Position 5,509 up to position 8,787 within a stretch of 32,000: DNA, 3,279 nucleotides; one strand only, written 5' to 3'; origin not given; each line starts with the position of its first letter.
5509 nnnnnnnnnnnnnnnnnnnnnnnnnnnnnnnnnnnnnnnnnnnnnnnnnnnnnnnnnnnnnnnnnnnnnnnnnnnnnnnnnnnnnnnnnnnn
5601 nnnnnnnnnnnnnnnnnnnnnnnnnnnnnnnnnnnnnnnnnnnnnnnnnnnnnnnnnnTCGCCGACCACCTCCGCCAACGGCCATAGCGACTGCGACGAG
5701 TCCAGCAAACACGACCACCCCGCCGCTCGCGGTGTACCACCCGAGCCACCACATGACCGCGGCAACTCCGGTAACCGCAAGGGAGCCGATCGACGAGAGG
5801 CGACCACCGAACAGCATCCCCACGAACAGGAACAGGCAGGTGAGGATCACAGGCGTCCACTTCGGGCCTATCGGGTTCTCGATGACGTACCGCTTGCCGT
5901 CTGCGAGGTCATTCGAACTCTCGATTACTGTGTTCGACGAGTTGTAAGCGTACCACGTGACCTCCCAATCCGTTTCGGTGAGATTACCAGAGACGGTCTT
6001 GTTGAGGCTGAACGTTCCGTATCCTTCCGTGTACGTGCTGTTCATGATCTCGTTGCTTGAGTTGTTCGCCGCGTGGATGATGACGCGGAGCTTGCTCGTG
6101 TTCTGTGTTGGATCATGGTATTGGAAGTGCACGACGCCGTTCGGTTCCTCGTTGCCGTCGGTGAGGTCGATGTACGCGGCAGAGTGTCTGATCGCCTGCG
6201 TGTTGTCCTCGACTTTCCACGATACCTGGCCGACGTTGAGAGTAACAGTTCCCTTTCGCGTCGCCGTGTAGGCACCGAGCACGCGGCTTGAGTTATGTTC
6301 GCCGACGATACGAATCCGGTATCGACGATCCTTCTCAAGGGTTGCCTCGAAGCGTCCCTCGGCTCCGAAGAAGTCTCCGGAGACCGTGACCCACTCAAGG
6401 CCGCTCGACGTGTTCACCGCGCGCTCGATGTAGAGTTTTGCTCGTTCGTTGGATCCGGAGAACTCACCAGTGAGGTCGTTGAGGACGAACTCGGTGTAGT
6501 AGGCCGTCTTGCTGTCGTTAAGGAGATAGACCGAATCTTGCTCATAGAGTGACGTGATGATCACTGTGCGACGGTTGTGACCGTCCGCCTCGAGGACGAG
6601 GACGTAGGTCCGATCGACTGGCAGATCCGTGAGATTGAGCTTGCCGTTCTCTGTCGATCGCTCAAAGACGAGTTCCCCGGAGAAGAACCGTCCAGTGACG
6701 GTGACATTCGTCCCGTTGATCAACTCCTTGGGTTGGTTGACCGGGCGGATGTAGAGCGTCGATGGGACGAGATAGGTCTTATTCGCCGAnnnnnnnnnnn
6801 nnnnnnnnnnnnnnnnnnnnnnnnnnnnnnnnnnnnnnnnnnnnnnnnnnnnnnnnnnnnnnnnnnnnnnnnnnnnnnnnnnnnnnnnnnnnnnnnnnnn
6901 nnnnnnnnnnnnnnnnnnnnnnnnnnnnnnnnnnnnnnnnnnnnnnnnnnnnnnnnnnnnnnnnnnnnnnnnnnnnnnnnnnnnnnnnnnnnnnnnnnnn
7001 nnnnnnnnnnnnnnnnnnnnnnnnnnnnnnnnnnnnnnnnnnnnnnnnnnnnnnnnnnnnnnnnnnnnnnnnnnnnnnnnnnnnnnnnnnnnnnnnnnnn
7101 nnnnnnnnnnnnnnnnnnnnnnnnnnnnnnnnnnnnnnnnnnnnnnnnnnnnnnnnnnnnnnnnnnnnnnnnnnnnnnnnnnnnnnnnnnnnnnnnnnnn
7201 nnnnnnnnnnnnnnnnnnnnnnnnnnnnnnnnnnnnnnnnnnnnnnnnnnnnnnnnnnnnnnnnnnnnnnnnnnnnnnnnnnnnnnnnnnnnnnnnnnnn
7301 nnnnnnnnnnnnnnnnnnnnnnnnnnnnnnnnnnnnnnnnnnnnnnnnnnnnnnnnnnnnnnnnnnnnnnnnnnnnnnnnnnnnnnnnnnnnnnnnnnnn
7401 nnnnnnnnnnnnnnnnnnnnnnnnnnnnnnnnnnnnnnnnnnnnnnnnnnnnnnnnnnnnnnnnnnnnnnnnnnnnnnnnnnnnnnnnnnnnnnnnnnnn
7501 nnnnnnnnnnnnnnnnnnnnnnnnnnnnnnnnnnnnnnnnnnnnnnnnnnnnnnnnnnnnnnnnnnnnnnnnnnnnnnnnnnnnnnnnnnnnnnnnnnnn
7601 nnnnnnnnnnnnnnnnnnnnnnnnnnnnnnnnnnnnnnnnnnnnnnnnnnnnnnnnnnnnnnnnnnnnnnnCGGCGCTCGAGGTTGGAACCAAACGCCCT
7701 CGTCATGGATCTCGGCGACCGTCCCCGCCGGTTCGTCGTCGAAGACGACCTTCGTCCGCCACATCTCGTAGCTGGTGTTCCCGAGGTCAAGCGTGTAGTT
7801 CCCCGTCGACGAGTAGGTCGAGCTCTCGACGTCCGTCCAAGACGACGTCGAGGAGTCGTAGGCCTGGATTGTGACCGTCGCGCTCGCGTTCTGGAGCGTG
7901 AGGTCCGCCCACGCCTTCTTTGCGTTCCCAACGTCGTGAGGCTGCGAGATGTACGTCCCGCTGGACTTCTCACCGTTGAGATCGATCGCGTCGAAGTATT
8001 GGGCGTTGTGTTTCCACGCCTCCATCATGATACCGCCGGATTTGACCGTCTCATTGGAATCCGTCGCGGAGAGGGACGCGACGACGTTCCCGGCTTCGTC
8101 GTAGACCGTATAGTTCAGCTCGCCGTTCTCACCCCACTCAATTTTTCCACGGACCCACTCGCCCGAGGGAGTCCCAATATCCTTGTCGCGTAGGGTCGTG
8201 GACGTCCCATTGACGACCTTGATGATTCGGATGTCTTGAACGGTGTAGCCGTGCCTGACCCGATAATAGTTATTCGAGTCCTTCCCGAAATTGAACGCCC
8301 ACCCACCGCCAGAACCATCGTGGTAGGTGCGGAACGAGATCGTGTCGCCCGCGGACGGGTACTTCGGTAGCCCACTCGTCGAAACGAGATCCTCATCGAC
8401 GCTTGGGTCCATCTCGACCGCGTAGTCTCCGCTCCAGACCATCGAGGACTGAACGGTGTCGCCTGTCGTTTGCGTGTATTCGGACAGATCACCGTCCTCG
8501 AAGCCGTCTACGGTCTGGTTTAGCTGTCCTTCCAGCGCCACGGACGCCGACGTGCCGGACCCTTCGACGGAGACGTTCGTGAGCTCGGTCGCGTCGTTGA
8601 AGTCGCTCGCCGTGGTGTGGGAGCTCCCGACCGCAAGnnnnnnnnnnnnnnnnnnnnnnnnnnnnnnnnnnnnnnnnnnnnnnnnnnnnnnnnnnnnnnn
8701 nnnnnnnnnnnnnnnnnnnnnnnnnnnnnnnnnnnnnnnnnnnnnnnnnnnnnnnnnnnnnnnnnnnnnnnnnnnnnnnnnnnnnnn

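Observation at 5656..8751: Sequon-saturated, C-terminally anchored 1031-aa spike/adhesin candidate with three exact-period 100-aa repeats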

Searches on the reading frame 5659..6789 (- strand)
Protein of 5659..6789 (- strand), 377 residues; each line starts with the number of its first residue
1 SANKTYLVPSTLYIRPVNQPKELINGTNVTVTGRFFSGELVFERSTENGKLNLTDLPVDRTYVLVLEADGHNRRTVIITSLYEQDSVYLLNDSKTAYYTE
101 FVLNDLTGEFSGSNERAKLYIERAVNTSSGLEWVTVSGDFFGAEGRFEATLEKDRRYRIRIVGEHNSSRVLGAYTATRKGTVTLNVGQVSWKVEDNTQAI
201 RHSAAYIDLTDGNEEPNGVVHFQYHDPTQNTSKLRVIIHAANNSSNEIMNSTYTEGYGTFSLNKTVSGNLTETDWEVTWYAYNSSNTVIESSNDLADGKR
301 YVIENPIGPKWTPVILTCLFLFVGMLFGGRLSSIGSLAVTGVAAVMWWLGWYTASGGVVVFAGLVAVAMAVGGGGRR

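Call 66: predict_structure(alignment_id=A3)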
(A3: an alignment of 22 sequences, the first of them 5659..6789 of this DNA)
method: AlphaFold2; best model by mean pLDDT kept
length: 377 residues; sequences in the alignment: 22
mean_pLDDT: 75.4   pTM: 0.48
mean pLDDT of the five models: 75.4, 72.9, 71.6, 64.1, 61.6
residues with pLDDT >= 90: 44; 70-90: 222; 50-70: 85; < 50: 26
segments of 3 or more residues with pLDDT < 50: 1-4, 188-196, 298-305, 374-377
pLDDT, mean of each block of 10 residues (from residue 1): 54 87 76 88 88 81 90 89 84 88 75 71 83 88 80 89 80 83 65 48 73 65 79 88 81 73 73 79 87 68 47 68 68 67 70 65 69 50
secondary structure, 60 per line:
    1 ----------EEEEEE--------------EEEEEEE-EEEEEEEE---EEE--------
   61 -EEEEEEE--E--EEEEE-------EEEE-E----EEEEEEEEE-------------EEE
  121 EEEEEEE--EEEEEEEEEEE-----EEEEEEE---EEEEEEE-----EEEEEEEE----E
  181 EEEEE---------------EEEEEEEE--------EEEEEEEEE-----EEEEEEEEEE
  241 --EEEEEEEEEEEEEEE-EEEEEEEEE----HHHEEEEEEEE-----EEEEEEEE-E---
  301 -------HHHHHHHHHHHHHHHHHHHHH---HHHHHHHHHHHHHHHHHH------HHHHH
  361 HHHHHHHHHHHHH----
elements in order: E11-16 E31-37 E39-46 E50-52 E62-68 E74-78 E86-89 E96-104 E118-127 E130-140 E146-152 E156-162 E168-175 E180-185 E201-208 E217-225 E231-240 E243-257 E259-267 E275-282 E288-295 H308-328 H332-349 H356-373

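Call 69: fold_search(model_id=the predicted structure, library=pdb)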
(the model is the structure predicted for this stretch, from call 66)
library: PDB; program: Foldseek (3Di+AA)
matches with E <= 10: 1968; with E <= 0.001: 24
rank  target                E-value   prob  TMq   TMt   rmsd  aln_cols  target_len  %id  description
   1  3oq3_B                4.7e-06  0.99  0.17  0.20  17.7       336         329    9  Structural Basis of Type-I Interferon Sequestration by a Poxvirus Decoy Receptor (released 2011-05-18)
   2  3hs0_F                1.2e-05  0.99  0.17  0.11  17.5       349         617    9  Cobra Venom Factor (CVF) in complex with human factor B (released 2009-07-07)
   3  6ehg_A                7.6e-05  0.95  0.17  0.11  17.7       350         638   10  complement component C3b in complex with a nanobody (released 2018-02-14)
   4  3hrz_A                8.1e-05  0.98  0.18  0.12  16.9       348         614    8  Cobra Venom Factor (CVF) in complex with human factor B (released 2009-07-07)
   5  6ru5_A                1.1e-04  0.92  0.16  0.10  18.1       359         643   10  human complement C3 in complex with the hC3Nb1 nanobody (released 2019-08-21)
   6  9u61_C                1.3e-04  0.96  0.18  0.12  19.3       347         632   10  CP/MBL pathways C3 convertase C4b2a and C3 complex (released 2026-01-14)
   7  8hre                  1.5e-04  0.89  0.16  0.10  25.1       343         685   10  Straight fiber of DT57C bacteriophage in the full state (released 2023-12-13)
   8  3l5n_A                1.8e-04  0.84  0.16  0.10  18.4       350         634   10  Staphylococcal Complement Inhibitor (SCIN) in complex with Human Complement Component C3b (released 2010-08-04)
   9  2qki_A                1.9e-04  0.89  0.16  0.11  18.2       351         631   12  Human C3c in complex with the inhibitor compstatin (released 2007-08-14)
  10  2xwx_A                2.0e-04  0.92  0.17  0.17  19.4       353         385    5  Vibrio cholerae colonization factor GbpA crystal structure (released 2011-11-16)
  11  3pvm_B                2.8e-04  0.91  0.17  0.06  24.9       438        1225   10  Structure of Complement C5 in Complex with CVF (released 2011-01-19)
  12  6gvk_A                3.3e-04  1.00  0.18  0.31  15.3       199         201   12  Second pair of Fibronectin type III domains of integrin beta4 (T1663R mutant) bound to the bullous pemphigoid antigen  (released 2019-03-20)
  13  2a73_A                3.4e-04  0.75  0.15  0.10  19.0       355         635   10  Human Complement Component C3 (released 2005-09-27)
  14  4oq1                  3.6e-04  0.90  0.18  0.20  20.4       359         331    9  Structure of the Streptococcal ancillary pilin (released 2014-04-23)
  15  6pcu_E                5.1e-04  0.92  0.16  0.24  17.0       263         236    9  VP8* of a G2P[4] human rotavirus in complex with scFv antibody 9 (released 2019-09-04)
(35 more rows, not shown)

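Call 70: search_protein_families(library=pfam, proteins=[window:5659-6789:-], max_evalue=1)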
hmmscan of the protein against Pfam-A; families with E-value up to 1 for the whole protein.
window:5659-6789:- (377 aa): 3 families
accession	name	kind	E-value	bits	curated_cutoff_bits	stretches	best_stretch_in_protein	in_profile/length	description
PF13620.12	CarboxypepD_reg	-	0.0024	18.6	32.3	1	22-76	12-64/82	Carboxypeptidase regulatory-like domain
PF03944.20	Endotoxin_C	-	0.093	13.5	21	1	214-293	34-112/142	delta endotoxin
PF12698.13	ABC2_membrane_3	-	0.1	12.1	31.6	1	217-372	80-231/347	ABC-2 family transporter protein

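Call 82: search_protein_representatives(protein=window:5659-6789:-)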
Query: 377 residues. Proteins with E-value up to 0.001 (for the whole library): 914; up to 1e-10: 831; up to 1e-30: 342. The best 150 are listed.
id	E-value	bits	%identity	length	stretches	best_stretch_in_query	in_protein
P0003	2.3e-244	826.3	98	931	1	1-377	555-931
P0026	1.2e-174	596.9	59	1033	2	3-377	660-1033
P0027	7.0e-170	581.2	69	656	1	4-375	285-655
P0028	1.5e-108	379.5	50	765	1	1-374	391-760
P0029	2.5e-65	237.3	36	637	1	6-376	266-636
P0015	8.1e-59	215.8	36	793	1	3-369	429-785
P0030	2.2e-57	211.1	38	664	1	3-373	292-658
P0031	3.3e-57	210.5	35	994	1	5-367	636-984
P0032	1.2e-56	208.7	36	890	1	3-368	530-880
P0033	4.9e-56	206.7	38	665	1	5-374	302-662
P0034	5.1e-56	206.6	37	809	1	5-374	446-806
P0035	3.5e-55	203.9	36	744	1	3-369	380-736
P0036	6.1e-55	203.1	36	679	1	6-373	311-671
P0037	4.5e-54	200.2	34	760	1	4-367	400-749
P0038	6.1e-54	199.8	35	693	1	3-376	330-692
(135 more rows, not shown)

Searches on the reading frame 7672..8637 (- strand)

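Call 70: search_protein_families(library=pfam, proteins=[window:7672-8637:-], max_evalue=1)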
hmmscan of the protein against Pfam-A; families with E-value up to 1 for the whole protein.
seq(322 aa): 2 families
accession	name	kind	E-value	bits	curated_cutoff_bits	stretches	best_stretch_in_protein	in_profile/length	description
PF07482.16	DUF1522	-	0.22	12.2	25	1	142-205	5-70/109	Domain of Unknown Function (DUF1522)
PF22237.3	SO2946-like_C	-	0.42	11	27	1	157-192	97-132/163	SO2946-like, C-terminal domain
